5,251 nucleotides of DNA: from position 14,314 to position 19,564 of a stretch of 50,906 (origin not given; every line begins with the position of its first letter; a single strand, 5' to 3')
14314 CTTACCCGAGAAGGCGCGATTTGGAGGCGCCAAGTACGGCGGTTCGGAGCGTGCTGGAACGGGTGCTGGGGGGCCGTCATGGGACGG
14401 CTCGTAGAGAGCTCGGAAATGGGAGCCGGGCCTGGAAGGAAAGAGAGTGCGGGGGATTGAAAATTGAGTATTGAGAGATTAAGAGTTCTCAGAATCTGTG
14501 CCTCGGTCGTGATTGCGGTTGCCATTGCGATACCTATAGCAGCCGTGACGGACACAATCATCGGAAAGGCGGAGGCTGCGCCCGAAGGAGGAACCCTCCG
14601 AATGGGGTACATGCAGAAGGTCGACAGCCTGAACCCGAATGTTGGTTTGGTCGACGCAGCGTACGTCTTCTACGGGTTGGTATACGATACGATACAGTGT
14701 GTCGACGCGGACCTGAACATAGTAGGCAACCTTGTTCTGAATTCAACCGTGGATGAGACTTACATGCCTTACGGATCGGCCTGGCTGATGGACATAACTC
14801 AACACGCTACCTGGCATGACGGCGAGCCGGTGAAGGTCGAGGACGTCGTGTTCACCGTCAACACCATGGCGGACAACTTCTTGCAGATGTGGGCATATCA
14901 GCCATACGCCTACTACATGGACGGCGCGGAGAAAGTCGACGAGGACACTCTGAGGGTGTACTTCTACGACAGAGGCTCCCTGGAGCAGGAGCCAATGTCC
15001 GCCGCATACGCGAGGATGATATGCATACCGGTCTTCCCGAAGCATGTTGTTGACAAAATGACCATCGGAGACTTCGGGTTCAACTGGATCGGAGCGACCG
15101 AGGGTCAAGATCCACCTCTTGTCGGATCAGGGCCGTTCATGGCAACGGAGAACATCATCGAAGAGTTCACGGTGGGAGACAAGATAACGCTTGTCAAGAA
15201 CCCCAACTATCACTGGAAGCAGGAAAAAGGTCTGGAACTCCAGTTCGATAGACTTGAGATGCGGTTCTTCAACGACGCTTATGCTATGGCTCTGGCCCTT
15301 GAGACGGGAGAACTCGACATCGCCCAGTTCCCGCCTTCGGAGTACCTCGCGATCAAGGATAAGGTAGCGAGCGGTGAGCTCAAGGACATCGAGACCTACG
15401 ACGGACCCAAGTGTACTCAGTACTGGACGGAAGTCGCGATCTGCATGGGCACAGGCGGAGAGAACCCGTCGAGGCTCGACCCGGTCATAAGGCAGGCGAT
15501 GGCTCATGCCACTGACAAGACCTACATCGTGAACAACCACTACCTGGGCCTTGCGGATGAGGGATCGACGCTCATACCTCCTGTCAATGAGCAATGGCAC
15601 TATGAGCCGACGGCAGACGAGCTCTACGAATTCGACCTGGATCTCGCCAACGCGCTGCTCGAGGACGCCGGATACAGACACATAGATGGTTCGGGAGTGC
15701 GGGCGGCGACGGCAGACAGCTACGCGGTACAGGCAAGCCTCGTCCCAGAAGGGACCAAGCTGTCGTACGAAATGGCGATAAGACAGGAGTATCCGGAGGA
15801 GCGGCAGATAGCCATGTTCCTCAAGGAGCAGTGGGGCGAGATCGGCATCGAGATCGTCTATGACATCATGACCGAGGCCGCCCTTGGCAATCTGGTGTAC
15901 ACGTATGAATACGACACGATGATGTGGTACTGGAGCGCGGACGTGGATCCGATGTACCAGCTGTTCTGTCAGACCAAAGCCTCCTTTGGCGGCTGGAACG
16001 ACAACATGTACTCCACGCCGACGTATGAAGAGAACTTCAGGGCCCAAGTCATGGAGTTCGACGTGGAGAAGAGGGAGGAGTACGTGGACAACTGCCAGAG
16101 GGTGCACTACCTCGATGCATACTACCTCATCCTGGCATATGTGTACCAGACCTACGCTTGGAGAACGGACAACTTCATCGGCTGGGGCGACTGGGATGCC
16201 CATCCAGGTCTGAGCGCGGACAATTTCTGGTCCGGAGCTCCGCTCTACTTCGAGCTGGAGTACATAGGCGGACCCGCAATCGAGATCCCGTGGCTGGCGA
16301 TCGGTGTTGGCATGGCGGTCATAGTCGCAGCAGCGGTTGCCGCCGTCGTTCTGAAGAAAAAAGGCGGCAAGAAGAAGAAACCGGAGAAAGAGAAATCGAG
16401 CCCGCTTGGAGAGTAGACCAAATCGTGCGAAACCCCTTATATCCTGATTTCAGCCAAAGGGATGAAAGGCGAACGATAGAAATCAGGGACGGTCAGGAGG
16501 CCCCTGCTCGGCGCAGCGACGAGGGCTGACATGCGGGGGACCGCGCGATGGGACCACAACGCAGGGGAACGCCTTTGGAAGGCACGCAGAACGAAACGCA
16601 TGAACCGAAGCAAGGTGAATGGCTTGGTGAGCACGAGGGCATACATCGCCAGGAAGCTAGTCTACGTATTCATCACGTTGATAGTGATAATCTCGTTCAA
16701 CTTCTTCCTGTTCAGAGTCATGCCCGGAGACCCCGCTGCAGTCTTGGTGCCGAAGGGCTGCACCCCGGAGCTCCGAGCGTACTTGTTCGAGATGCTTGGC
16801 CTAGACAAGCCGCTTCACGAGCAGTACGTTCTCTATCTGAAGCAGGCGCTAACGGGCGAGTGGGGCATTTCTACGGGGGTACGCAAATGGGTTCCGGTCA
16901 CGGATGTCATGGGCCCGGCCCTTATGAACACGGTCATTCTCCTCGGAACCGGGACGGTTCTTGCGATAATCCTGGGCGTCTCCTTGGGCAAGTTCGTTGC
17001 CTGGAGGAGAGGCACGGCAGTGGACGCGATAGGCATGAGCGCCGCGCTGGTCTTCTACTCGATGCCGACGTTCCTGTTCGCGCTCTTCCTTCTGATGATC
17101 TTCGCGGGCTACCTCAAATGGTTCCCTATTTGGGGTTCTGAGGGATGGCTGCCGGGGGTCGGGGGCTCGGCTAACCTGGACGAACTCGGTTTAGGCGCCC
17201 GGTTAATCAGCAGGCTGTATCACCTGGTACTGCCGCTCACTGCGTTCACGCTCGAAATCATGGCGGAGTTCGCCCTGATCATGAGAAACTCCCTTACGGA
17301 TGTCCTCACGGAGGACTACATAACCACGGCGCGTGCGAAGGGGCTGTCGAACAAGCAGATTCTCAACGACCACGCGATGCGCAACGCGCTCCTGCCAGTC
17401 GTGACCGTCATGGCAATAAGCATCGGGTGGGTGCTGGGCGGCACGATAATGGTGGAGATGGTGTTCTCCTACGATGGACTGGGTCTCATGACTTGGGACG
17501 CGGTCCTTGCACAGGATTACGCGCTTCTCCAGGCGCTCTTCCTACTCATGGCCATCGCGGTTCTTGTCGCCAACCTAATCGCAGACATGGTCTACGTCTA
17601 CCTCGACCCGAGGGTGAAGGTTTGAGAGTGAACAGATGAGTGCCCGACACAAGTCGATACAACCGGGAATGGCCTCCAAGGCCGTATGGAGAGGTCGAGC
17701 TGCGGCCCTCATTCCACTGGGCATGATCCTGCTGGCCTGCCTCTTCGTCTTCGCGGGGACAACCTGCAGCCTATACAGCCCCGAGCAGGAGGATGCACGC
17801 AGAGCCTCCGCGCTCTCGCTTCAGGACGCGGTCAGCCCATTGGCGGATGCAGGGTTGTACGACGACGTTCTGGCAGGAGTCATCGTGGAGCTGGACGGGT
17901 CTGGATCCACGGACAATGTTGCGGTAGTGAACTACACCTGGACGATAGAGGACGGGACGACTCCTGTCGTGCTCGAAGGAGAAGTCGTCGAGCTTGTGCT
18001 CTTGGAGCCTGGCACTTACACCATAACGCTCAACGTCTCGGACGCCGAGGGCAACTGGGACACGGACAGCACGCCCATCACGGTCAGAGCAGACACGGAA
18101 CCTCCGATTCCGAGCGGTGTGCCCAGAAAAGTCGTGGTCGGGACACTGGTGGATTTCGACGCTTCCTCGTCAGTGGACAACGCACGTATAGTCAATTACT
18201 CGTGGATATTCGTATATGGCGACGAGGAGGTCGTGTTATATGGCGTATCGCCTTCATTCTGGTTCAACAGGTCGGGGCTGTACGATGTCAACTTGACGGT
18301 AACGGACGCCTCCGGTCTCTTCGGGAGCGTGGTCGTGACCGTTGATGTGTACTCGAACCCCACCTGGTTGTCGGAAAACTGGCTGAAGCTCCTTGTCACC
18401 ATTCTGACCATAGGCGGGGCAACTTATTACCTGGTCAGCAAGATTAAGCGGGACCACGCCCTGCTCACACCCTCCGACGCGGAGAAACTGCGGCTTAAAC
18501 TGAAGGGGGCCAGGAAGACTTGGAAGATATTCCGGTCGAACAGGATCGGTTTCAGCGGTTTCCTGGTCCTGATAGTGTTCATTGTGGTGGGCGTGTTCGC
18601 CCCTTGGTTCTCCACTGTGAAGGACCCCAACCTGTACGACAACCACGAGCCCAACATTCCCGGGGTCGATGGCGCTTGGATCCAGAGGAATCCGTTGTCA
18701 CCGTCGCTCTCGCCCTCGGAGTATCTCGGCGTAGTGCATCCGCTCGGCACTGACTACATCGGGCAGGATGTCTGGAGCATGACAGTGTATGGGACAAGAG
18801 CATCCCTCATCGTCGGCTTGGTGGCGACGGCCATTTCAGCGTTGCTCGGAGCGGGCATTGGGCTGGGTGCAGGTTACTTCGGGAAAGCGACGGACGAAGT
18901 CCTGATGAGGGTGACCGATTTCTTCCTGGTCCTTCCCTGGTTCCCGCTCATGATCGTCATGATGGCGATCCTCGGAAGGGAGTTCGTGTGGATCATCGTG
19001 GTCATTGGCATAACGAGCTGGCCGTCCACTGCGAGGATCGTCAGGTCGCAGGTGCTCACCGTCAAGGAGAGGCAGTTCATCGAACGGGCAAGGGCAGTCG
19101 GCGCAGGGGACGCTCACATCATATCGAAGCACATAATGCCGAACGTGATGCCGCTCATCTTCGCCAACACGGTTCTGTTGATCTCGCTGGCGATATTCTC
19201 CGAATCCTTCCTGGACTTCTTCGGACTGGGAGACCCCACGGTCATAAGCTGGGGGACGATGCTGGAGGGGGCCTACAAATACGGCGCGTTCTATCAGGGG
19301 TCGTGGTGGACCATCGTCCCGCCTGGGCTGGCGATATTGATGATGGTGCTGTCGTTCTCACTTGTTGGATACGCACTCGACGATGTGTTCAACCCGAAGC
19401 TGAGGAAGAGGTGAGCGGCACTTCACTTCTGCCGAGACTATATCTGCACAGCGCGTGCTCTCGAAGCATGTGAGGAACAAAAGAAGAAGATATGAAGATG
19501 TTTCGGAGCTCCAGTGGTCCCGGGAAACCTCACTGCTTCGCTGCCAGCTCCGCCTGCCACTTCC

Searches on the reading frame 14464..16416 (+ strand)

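Call 8: search_protein_families(library=pfam, proteins=[window:14464-16416:+])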
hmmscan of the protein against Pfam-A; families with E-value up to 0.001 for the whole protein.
window:14464-16416:+ (650 aa): 1 family
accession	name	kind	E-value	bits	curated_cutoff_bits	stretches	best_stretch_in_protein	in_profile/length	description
PF00496.27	SBP_bac_5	-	6.8e-52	177.2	32.4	1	104-506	16-362/368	Bacterial extracellular solute-binding proteins, family 5 Middle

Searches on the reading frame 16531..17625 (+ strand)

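Call 8: search_protein_families(library=pfam, proteins=[window:16531-17625:+])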
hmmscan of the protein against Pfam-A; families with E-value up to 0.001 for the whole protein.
window:16531-17625:+ (364 aa): 2 families
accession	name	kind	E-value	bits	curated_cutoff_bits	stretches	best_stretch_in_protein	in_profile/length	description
PF00528.27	BPD_transp_1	-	6e-38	130.9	26.4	1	149-363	1-183/184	Binding-protein-dependent transport system inner membrane component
PF19300.4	BPD_transp_1_N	-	1.2e-13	51.6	23.8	1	38-111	4-77/114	Binding-prot-dependent transport system membrane comp, N-term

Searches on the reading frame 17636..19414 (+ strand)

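Call 8: search_protein_families(library=pfam, proteins=[window:17636-19414:+])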
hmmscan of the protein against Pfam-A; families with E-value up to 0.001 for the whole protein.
window:17636-19414:+ (592 aa): 6 families
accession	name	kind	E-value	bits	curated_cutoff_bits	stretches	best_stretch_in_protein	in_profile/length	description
PF00528.27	BPD_transp_1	-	1.8e-28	100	26.4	1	405-591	1-184/184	Binding-protein-dependent transport system inner membrane component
PF18911.6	PKD_4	-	5.9e-25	87.6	27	2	66-150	2-85/85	PKD domain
PF00801.26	PKD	-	3.5e-16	59.4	23.5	2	96-142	28-73/80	PKD domain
PF22352.2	K319L-like_PKD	-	3.9e-15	56.1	27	2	84-150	14-84/84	K319L-like, PKD domain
PF12911.12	OppC_N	-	3.5e-07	30.4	23.9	1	293-339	4-53/53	N-terminal TM domain of oligopeptide transport permease C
PF18981.6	InlK_D3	-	0.00017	22.1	25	0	122-150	46-71/75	Internalin K domain (D3/D4)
